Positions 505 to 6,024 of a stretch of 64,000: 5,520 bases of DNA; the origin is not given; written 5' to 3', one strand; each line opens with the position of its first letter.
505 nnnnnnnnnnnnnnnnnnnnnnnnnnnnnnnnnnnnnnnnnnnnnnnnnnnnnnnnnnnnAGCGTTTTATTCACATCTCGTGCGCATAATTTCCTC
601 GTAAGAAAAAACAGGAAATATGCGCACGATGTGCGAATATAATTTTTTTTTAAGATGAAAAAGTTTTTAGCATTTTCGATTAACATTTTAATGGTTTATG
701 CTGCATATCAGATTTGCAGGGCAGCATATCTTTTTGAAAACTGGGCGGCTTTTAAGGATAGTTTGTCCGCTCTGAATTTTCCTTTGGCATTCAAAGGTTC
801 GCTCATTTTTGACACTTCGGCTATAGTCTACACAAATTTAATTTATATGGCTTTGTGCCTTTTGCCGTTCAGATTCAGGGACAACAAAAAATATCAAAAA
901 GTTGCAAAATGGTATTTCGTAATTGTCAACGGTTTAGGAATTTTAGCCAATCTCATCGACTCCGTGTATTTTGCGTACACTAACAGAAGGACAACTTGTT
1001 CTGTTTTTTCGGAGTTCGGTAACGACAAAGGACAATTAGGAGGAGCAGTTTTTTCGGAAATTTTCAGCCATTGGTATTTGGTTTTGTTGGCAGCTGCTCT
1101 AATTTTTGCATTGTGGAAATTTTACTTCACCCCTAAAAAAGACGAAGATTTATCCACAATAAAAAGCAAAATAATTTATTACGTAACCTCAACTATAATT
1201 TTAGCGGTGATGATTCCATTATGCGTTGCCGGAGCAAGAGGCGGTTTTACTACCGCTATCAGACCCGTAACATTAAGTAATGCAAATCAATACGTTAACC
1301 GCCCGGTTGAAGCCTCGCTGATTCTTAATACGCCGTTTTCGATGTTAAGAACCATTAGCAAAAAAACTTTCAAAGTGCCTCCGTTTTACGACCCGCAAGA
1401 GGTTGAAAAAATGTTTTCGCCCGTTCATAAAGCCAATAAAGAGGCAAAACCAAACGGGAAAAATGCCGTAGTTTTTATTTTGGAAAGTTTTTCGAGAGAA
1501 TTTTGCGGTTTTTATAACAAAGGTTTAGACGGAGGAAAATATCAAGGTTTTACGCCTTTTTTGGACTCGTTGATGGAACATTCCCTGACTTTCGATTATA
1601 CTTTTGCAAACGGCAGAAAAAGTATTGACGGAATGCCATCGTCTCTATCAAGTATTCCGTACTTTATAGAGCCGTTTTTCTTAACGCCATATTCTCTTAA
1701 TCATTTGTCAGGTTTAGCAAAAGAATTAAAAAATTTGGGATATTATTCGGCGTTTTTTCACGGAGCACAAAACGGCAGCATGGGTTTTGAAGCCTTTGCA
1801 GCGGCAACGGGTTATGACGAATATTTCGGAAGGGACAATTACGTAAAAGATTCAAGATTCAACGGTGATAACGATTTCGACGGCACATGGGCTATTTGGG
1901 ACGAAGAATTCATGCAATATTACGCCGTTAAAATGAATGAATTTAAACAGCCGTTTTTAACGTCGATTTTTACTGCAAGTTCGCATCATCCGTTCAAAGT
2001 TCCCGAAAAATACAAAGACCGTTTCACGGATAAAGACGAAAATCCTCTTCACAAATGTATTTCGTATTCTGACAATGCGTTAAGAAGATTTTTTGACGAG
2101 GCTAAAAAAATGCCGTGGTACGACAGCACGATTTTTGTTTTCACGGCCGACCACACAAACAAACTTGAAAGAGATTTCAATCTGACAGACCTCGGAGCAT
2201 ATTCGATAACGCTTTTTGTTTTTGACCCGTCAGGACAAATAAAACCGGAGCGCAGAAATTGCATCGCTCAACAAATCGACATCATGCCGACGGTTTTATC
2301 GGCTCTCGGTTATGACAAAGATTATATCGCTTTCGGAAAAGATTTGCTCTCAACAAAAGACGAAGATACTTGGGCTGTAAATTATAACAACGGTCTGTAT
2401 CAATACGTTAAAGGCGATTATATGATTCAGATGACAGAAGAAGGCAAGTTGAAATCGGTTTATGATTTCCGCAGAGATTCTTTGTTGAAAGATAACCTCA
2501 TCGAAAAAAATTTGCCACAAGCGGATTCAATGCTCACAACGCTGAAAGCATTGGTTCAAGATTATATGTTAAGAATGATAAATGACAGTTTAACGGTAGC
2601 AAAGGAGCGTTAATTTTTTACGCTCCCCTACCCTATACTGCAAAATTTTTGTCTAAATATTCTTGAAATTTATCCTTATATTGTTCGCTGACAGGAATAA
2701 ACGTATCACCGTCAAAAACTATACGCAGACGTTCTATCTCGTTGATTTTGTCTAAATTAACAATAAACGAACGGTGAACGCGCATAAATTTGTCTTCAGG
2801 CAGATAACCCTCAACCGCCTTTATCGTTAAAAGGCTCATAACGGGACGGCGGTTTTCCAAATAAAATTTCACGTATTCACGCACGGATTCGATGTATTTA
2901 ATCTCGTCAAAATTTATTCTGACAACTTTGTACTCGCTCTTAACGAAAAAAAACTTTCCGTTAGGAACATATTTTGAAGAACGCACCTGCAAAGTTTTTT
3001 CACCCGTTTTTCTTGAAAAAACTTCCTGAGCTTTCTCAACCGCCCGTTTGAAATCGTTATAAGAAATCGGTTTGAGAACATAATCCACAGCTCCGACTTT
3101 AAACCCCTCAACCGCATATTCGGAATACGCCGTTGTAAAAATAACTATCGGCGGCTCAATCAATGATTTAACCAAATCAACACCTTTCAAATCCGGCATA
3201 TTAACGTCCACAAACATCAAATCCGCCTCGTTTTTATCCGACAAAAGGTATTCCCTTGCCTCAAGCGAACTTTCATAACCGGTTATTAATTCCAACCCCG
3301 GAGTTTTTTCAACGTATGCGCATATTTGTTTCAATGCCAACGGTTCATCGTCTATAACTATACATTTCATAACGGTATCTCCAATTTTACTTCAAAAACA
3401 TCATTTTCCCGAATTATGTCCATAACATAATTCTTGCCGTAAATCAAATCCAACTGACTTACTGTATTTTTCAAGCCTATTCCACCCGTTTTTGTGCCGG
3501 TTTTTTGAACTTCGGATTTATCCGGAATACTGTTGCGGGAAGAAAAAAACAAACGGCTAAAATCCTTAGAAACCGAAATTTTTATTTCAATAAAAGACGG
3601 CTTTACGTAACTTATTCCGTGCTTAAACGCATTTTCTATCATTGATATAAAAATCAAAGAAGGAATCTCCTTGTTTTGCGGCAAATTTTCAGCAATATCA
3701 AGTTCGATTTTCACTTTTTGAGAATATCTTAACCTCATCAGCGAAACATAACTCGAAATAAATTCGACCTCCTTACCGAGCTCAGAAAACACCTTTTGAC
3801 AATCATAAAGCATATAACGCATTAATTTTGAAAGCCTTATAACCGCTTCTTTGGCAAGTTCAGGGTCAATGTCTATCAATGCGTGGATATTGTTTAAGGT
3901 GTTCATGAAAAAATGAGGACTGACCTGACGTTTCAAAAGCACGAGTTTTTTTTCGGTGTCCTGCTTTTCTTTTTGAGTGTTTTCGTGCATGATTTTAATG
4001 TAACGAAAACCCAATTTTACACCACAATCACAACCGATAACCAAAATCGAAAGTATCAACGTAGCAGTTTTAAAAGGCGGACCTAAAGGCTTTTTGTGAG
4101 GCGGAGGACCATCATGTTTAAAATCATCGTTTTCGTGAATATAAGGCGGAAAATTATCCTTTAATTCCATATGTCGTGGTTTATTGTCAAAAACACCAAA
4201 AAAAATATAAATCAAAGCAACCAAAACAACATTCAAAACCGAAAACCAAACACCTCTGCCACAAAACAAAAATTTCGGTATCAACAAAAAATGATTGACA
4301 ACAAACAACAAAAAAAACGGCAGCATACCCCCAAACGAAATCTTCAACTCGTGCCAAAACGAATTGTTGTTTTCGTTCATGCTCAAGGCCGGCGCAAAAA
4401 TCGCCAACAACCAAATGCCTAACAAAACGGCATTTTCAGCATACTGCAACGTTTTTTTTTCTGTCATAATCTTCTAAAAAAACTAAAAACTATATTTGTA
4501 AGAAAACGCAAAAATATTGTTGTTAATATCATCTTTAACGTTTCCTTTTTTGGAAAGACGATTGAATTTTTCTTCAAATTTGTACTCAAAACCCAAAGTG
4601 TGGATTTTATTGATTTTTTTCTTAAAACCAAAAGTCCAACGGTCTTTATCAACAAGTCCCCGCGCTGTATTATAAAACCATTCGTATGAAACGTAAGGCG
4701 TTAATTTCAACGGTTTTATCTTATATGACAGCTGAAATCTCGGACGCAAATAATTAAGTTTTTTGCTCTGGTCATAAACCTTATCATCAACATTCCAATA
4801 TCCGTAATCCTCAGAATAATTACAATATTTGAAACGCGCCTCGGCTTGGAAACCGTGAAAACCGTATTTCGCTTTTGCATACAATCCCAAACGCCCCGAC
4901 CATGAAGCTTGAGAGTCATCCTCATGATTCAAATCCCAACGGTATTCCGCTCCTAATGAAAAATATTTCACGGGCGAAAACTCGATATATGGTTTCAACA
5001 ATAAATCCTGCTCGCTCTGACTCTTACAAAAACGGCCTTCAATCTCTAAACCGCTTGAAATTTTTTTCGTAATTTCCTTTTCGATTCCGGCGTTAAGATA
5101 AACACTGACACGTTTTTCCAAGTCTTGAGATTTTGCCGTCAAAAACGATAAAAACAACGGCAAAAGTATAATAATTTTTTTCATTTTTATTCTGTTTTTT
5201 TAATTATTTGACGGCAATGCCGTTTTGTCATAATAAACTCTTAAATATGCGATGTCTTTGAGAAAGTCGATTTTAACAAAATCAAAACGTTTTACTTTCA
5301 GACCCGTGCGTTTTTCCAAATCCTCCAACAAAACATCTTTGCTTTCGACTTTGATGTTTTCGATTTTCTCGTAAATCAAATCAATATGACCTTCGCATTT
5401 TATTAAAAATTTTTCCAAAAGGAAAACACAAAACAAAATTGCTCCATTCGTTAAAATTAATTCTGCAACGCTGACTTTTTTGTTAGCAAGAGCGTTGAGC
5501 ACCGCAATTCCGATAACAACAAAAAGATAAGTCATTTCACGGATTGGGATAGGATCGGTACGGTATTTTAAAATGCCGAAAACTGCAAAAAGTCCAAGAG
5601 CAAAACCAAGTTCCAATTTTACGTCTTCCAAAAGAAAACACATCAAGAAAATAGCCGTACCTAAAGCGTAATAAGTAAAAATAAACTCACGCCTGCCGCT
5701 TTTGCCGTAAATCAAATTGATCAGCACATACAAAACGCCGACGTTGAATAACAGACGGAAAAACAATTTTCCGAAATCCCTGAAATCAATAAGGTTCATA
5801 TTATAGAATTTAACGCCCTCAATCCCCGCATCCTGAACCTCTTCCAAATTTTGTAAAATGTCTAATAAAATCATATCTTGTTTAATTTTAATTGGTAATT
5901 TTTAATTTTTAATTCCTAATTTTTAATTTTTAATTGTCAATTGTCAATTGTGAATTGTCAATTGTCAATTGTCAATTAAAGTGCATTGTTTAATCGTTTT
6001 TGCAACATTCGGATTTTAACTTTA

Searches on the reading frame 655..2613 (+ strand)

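Call 6: search_protein_families(library=ncbifam, proteins=[window:655-2613:+], max_evalue=0.01)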
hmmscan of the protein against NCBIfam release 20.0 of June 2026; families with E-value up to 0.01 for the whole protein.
window:655-2613:+ (652 aa): 8 families
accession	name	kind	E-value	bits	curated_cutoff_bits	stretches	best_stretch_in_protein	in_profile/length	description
NF053595.1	LptchSynLtaSGpos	equivalog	5.6e-23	81.3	970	1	79-626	56-600/626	lipoteichoic acid synthase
NF009027.0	PRK12363.1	equivalog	1.9e-14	53.3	572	1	350-569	238-460/703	phosphoglycerol transferase I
NF003000.0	PRK03776.1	equivalog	5.9e-11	41.1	574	1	261-573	153-466/763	phosphatidylglycerol--membrane-oligosaccharide glycerophosphotransferase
NF045661.1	HdlasePehA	equivalog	3.3e-08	32.6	900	1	470-573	289-397/506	phosphoric/sulfuric ester hydrolase PehA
NF038282.1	LapC_YejM_PbgA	exception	3.6e-05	22.3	825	1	462-614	411-564/584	LPS biosynthesis-modulating metalloenzyme YejM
NF010322.0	PRK13759.1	equivalog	0.00024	19.7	481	1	468-553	273-365/486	arylsulfatase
TIGR03417.1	chol_sulfatase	equivalog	0.00089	18.2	433.45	0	468-570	258-366/500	choline-sulfatase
NF052527.1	Mn_arylsulf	exception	0.0049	15.8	850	1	468-555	270-362/479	manganese-dependent arylsulfatase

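Call 7: search_protein_families(library=pfam, proteins=[window:655-2613:+], max_evalue=0.01)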
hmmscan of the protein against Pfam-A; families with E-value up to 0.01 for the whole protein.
window:655-2613:+ (652 aa): 1 family
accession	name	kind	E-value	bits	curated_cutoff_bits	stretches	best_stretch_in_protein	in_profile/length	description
PF00884.28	Sulfatase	-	6.3e-31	108.2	25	1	269-553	1-301/301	Sulfatase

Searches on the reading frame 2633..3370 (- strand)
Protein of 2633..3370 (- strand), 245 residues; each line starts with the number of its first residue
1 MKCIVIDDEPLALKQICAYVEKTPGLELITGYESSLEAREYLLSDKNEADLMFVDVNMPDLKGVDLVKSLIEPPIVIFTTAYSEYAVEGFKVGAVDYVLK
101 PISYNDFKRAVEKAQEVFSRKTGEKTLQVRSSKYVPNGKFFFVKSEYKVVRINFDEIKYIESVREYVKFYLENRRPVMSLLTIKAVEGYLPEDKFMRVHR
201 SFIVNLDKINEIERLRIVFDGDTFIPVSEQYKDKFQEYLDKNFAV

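Call 7: search_protein_families(library=pfam, proteins=[window:2633-3370:-], max_evalue=0.01)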
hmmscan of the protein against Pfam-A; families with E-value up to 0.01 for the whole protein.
window:2633-3370:- (245 aa): 2 families
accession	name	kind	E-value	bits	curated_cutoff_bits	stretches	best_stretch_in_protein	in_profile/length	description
PF04397.21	LytTR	-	5.3e-22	78.3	22.6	1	148-239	2-97/98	LytTr DNA-binding domain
PF00072.30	Response_reg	-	3.8e-17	62.9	30.2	1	4-111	2-110/111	Response regulator receiver domain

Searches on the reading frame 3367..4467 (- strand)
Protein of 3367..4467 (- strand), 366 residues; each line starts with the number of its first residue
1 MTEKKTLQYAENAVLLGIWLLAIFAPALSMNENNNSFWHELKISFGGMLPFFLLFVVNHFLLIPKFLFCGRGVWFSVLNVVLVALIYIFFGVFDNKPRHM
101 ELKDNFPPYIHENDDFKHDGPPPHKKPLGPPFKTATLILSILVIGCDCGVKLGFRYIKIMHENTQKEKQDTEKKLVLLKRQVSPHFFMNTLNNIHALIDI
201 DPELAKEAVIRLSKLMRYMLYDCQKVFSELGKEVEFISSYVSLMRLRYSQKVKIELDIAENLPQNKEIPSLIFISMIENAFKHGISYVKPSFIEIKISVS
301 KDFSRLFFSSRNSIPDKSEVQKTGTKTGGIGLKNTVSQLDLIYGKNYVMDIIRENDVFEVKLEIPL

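Call 6: search_protein_families(library=ncbifam, proteins=[window:3367-4467:-], max_evalue=0.01)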
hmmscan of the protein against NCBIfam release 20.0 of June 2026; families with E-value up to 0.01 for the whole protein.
window:3367-4467:- (366 aa): 0 families

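Call 7: search_protein_families(library=pfam, proteins=[window:3367-4467:-], max_evalue=0.01)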
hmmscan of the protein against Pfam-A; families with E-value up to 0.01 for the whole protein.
window:3367-4467:- (366 aa): 2 families
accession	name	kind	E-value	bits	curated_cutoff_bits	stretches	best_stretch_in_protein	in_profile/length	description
PF06580.19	His_kinase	-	7.3e-22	77.9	25.2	1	175-251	3-80/81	Histidine kinase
PF14501.12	HATPase_c_5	-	0.00032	21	22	1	272-365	9-102/102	GHKL domain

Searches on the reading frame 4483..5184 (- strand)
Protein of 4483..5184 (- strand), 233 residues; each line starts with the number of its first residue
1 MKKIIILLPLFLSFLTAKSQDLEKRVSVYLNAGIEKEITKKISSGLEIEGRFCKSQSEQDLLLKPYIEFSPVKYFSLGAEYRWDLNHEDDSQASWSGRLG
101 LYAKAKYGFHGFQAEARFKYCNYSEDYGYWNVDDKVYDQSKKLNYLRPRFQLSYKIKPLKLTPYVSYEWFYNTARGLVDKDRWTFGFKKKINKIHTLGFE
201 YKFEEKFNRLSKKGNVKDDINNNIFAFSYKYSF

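Call 6: search_protein_families(library=ncbifam, proteins=[window:4483-5184:-], max_evalue=0.01)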
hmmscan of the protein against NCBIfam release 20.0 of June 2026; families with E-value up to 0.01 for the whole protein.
window:4483-5184:- (233 aa): 0 families

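Call 7: search_protein_families(library=pfam, proteins=[window:4483-5184:-], max_evalue=0.01)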
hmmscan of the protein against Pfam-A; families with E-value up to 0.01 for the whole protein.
window:4483-5184:- (233 aa): 1 family
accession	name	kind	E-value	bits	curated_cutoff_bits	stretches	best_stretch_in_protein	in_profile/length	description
PF10677.15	DUF2490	-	1.4e-15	57.9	29.8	1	28-201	3-172/186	Protein of unknown function (DUF2490)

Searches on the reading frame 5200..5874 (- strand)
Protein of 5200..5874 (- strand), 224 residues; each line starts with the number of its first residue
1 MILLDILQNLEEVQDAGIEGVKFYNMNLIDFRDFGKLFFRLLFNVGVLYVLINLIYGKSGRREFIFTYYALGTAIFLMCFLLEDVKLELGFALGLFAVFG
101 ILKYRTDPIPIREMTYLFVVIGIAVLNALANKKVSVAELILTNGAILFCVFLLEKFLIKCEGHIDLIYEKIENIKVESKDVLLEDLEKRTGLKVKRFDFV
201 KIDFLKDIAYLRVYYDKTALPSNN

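Call 6: search_protein_families(library=ncbifam, proteins=[window:5200-5874:-], max_evalue=0.01)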
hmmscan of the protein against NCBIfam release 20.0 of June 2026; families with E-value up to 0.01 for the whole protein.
window:5200-5874:- (224 aa): 1 family
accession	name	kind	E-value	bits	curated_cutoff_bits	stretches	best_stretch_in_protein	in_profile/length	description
NF045607.1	exo_Victor_syst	equivalog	0.0072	16.3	35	0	114-156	34-76/82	XrtV sorting system accessory protein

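Call 7: search_protein_families(library=pfam, proteins=[window:5200-5874:-], max_evalue=0.01)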
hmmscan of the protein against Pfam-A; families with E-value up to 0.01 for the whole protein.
window:5200-5874:- (224 aa): 2 families
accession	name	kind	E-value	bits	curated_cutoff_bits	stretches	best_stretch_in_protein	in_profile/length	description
PF16316.10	DUF4956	-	1.7e-43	148.7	30.6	1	47-215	4-169/169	Domain of unknown function (DUF4956)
PF01694.28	Rhomboid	-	0.0028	18.3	22.6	1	39-124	18-107/143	Rhomboid domain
